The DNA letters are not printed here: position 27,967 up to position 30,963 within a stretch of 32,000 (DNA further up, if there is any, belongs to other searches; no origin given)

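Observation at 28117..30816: Orphan 899-aa protein pairing AEP primase-polymerase-like motifs with an SF3-like P-loop module on a replicon that already has rep/parAB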

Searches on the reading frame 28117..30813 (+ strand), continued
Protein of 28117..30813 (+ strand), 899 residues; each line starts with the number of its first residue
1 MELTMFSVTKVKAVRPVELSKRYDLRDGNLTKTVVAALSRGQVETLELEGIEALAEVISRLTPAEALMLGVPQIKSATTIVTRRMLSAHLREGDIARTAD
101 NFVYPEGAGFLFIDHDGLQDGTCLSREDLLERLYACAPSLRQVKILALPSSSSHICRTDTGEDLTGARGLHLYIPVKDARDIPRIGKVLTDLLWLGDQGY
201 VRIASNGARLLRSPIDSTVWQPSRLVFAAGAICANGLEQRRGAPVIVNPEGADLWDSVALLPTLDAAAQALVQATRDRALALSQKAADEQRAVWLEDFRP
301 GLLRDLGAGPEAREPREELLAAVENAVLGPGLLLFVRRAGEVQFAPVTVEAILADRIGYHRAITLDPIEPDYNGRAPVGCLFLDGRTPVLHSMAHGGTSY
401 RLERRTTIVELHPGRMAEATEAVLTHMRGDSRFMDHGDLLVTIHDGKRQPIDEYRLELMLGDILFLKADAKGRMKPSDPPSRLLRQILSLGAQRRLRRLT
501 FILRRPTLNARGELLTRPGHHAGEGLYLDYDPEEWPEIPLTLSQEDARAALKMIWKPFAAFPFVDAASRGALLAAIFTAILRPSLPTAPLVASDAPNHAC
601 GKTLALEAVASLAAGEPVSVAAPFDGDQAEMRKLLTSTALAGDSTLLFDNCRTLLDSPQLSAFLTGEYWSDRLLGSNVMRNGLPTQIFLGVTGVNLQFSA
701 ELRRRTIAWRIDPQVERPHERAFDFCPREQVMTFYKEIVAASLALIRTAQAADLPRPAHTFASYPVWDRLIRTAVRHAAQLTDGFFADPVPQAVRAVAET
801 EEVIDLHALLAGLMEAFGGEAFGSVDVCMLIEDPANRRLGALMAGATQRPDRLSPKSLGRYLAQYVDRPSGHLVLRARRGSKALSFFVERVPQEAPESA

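Call 52: find_encoding_contigs(protein=P0025, flank=10000, max_places=3)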
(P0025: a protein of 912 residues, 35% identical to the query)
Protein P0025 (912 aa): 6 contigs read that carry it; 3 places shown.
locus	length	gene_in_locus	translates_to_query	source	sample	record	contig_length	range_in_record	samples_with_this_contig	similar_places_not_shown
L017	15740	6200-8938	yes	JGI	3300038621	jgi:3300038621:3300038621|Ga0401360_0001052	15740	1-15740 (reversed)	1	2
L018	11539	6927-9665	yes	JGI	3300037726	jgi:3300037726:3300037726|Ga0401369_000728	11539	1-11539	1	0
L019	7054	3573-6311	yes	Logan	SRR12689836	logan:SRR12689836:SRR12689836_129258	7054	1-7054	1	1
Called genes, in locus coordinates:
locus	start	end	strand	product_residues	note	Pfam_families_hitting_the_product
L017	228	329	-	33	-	-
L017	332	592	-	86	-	-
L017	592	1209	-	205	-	-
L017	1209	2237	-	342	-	PF00589:Phage_integrase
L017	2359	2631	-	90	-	-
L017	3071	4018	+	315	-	PF04796:RepA_C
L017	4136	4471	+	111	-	-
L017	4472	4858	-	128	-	-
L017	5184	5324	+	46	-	PF05930:Phage_AlpA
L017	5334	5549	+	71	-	-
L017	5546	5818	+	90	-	-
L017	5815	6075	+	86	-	-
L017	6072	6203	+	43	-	-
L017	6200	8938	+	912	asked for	-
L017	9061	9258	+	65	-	-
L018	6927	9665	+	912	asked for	-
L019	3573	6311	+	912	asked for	-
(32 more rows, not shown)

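Call 53: find_encoding_contigs(protein=P0016, flank=10000, max_places=3)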
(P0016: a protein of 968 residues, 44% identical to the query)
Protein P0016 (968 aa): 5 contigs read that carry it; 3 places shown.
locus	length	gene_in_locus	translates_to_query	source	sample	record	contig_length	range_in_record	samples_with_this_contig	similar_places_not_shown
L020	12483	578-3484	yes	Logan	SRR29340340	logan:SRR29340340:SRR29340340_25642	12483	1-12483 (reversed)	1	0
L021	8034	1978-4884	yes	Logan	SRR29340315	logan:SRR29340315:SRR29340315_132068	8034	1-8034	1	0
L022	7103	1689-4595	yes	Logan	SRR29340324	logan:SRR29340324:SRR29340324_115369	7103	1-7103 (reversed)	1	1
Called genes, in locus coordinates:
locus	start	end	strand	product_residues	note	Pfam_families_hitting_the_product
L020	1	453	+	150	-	?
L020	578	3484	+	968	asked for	-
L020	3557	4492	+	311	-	-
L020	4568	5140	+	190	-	-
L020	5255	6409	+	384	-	PF01076:Mob_Pre (weak)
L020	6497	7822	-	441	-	PF00004:AAA, PF07728:AAA_5 (faint)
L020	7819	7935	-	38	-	-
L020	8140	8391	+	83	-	-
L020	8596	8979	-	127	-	-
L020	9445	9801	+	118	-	PF11903:ParD_like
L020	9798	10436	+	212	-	PF06414:Zeta_toxin, PF13671:AAA_33 (weak)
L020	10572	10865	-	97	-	-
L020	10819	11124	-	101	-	PF00216:Bac_DNA_binding, PF18291:HU-HIG (faint)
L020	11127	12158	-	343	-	-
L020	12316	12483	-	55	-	?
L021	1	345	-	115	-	?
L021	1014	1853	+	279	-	-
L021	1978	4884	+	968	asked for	-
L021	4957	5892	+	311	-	-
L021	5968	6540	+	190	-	-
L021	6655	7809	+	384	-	PF01076:Mob_Pre (weak)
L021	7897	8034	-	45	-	?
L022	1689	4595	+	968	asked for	-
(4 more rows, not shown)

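Call 57: search_protein_families(library=pfam, proteins=[L001:16352-17542:+, L001:13284-14324:+, L001:14447-15223:-, L014:3-830:+, L005:13276-14010:+, L021:4957-5889:+], max_evalue=0.1)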
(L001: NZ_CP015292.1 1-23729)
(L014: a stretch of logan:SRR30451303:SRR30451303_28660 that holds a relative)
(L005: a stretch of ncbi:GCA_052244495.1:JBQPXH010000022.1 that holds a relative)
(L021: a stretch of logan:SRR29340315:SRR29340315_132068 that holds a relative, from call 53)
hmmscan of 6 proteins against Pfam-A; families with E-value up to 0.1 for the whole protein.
L001:16352-17542:+ (397 aa): 12 families
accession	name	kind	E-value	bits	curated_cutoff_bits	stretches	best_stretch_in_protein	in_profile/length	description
PF00004.35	AAA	-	1.9e-11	45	21.2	1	211-348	1-125/131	ATPase family associated with various cellular activities (AAA)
PF07728.20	AAA_5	-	2.6e-06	27.9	22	1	210-270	1-65/139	AAA domain (dynein-related subfamily)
PF01078.27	Mg_chelatase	-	0.00064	19.6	20.3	1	211-231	25-45/207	Magnesium chelatase, subunit ChlI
PF01695.23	IstB_IS21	-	0.0018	18.3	24.1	1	194-230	77-114/238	IstB-like ATP binding protein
PF13521.12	AAA_28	-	0.0023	18.6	27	1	212-236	3-27/164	AAA domain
PF13401.12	AAA_22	-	0.0048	17.6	27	1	211-232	8-29/130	AAA domain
PF05729.18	NACHT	-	0.0062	16.8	26.7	0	211-232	3-24/167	NACHT domain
PF13671.12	AAA_33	-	0.031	15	27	1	211-232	2-23/143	AAA domain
PF13238.12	AAA_18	-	0.032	15.1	29.4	1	212-234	2-24/128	AAA domain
PF13191.12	AAA_16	-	0.047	14.6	32.6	0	207-231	23-48/167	AAA ATPase domain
PF20720.3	nSTAND3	-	0.082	13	27.2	0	211-230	20-39/155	Novel STAND NTPase 3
PF13481.12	AAA_25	-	0.089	12.8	27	1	210-230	35-55/195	AAA domain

L001:13284-14324:+ (347 aa): 1 family
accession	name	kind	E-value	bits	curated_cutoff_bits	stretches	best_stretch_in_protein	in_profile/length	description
PF12281.14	NTP_transf_8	-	1.1e-63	215.6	26.3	1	115-325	3-217/218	Nucleotidyltransferase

L001:14447-15223:- (259 aa): 0 families

L014:3-830:+ (276 aa): 0 families

L005:13276-14010:+ (245 aa): 1 family
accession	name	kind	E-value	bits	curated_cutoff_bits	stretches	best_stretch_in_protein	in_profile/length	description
PF01708.21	Gemini_mov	-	0.097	12.9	25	0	149-196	6-52/92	Geminivirus putative movement protein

L021:4957-5889:+ (311 aa): 0 families

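Call 58: search_protein_families(library=phrogs, proteins=[L001:16352-17542:+, L001:13284-14324:+, L014:3-830:+, L021:4957-5889:+], max_evalue=0.01)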
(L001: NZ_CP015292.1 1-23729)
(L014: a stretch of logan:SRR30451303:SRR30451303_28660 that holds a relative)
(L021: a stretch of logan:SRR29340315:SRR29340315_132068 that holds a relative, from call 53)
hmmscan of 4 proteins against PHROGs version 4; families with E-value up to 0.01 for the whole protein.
L001:16352-17542:+ (397 aa): 10 families
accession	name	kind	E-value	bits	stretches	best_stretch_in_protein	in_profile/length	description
phrog_15585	-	unknown function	4.2e-20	72.7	1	209-350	350-489/793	-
phrog_3757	-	unknown function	1.8e-06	28.6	1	194-240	112-158/367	-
phrog_168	-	DNA, RNA and nucleotide metabolism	5.8e-05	23.9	1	207-358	41-161/314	clamp loader of DNA polymerase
phrog_8638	-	unknown function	0.00036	20.3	1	211-295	308-386/568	-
phrog_4339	-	unknown function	0.001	19.3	1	209-245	52-88/552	-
phrog_10401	-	other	0.0015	18.3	1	211-286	463-529/667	ATPase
phrog_30773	-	unknown function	0.0023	17.3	1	210-248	198-236/666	-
phrog_2107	-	other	0.0027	18.4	1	212-240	7-35/201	thymidylate kinase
phrog_249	-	moron, auxiliary metabolic gene and host takeover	0.0036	17.7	1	210-243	129-162/380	porphyrin biosynthesis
phrog_5846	-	DNA, RNA and nucleotide metabolism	0.0042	17.4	0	211-236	41-66/380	clamp loader of DNA polymerase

L001:13284-14324:+ (347 aa): 0 families

L014:3-830:+ (276 aa): 0 families

L021:4957-5889:+ (311 aa): 0 families

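Call 59: find_related_loci(query=A4, collection=genome_contigs, flank=8000)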
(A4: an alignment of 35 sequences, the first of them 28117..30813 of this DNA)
Query A4 (899 aa) in genome_contigs; peptide patterns used: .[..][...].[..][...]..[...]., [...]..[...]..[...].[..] (x = any residue, [..] = any of these).
204 stretches matched a pattern; 139 encode a relative of the query (tblastn E <= 1e-3); the best 80 are kept; 80 distinct loci.
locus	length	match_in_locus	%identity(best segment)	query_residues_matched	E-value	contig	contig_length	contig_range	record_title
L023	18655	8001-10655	61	5-888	0e+0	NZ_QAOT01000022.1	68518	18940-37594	Cereibacter azotoformans strain KA25 Ga0191649_122, whole genome shotgun sequence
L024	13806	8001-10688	60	2-895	0e+0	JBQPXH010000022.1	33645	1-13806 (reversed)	Rhodobacter sp. NSM assembly_contig_22, whole genome shotgun sequence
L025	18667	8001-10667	61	1-888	0e+0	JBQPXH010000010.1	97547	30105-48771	Rhodobacter sp. NSM assembly_contig_10, whole genome shotgun sequence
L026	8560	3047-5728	38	9-891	8e-159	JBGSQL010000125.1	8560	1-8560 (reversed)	MAG: Rhodobacter sp. isolate JTS-AC33 k141_853809, whole genome shotgun sequence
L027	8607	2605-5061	39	8-827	3e-147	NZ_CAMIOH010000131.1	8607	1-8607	MAG: uncultured Paracoccus sp. isolate vEOIKfzfxT_bin.2.MAG NODE_800_length_8607_cov_19.314429, whole genome shotgun seq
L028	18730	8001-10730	36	4-897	2e-142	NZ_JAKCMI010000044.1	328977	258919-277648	Halomonas alkalisoli strain M5N1S17 377, whole genome shotgun sequence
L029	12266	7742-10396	37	1-883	7e-140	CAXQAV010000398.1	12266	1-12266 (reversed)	MAG: Luminiphilus sp. isolate 3um_A1B0725_2.28 genome assembly, contig: k127_624312, whole genome shotgun sequence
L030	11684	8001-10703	36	3-899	3e-144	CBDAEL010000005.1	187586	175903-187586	Paracoccaceae bacterium isolate RE-M30 genome assembly, contig: RE-M30-c6, whole genome shotgun sequence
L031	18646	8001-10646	36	7-885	9e-138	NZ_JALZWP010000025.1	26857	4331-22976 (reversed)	Roseinatronobacter domitianus strain V10 Scaffold25, whole genome shotgun sequence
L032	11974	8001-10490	37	1-827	8e-137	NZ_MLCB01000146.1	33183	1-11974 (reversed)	Planktotalea frisia strain SH6-1 PFRI_contig000146, whole genome shotgun sequence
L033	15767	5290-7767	37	7-827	4e-136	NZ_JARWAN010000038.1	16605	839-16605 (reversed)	Vreelandella vilamensis strain DSM 21020 contig00038, whole genome shotgun sequence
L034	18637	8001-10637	39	8-883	9e-136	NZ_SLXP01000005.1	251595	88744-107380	Rhodovulum marinum strain DSM 18063 Ga0310484_105, whole genome shotgun sequence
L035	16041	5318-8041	35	4-893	6e-137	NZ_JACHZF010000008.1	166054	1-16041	Halomonas campaniensis strain 5AG Ga0075189_08, whole genome shotgun sequence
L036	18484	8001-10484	37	7-827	3e-134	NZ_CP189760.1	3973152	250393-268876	Halomonas sp. H2 chromosome, complete genome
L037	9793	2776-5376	35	8-875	3e-134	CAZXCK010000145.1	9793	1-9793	MAG TPA_asm: uncultured Anaerolineaceae bacterium isolate SRP332253_co1_196 genome assembly, contig: NODE_11627_length_9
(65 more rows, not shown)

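Call 62: find_encoding_contigs(protein=P0009, flank=10000, max_places=3)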
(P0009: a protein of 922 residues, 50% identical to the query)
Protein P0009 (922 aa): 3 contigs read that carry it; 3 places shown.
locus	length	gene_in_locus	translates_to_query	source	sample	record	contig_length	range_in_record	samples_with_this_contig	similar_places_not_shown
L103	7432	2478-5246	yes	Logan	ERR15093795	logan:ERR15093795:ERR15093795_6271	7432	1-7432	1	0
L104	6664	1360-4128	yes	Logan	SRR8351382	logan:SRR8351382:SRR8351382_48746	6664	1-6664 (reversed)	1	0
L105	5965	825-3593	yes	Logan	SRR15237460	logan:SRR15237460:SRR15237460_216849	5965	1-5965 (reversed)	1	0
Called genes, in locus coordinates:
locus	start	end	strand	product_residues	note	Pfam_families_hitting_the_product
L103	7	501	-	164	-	-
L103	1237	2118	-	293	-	-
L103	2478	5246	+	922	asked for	-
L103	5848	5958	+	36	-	-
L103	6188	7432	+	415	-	?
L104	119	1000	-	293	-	-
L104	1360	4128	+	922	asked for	-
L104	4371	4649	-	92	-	-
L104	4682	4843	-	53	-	-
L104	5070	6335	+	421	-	PF00004:AAA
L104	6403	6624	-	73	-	-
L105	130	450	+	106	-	-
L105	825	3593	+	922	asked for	-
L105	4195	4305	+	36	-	-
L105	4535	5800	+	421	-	PF00004:AAA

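Call 63: find_encoding_contigs(protein=P0004, flank=10000, max_places=3)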
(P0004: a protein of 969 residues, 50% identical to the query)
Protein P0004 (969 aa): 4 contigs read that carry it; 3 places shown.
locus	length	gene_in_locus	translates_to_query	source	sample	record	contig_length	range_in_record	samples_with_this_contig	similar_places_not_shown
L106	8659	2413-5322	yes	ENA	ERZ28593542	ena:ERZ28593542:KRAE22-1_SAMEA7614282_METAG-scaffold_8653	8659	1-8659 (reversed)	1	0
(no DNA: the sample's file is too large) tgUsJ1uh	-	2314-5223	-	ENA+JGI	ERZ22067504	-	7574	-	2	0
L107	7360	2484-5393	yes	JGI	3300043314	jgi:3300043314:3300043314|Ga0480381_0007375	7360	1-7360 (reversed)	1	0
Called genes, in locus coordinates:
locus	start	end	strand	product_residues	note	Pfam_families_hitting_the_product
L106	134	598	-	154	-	-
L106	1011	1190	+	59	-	-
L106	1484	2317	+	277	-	-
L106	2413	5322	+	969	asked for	-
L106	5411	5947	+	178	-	-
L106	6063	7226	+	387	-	-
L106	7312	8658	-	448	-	?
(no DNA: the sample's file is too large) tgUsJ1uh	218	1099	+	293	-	PF01526:DDE_Tnp_Tn3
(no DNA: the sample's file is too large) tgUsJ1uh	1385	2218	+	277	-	-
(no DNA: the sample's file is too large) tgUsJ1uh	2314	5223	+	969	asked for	-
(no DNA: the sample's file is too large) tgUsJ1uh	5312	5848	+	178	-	-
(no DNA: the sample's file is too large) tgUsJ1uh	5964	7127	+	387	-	-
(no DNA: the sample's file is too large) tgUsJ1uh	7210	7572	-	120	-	?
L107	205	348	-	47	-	-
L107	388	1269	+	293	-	PF01526:DDE_Tnp_Tn3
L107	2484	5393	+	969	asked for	-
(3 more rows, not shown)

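Call 64: find_encoding_contigs(protein=P0015, flank=10000, max_places=2)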
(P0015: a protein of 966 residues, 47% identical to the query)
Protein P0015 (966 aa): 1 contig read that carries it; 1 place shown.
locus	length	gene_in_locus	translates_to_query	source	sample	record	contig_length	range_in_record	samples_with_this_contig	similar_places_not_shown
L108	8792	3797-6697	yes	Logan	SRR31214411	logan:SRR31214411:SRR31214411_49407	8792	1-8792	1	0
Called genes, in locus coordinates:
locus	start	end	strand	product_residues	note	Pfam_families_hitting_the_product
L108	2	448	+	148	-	?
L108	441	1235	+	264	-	PF00005:ABC_tran, PF13304:AAA_21 (faint)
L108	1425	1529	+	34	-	-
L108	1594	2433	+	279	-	-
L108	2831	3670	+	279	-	-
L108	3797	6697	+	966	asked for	-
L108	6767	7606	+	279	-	-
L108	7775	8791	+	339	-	?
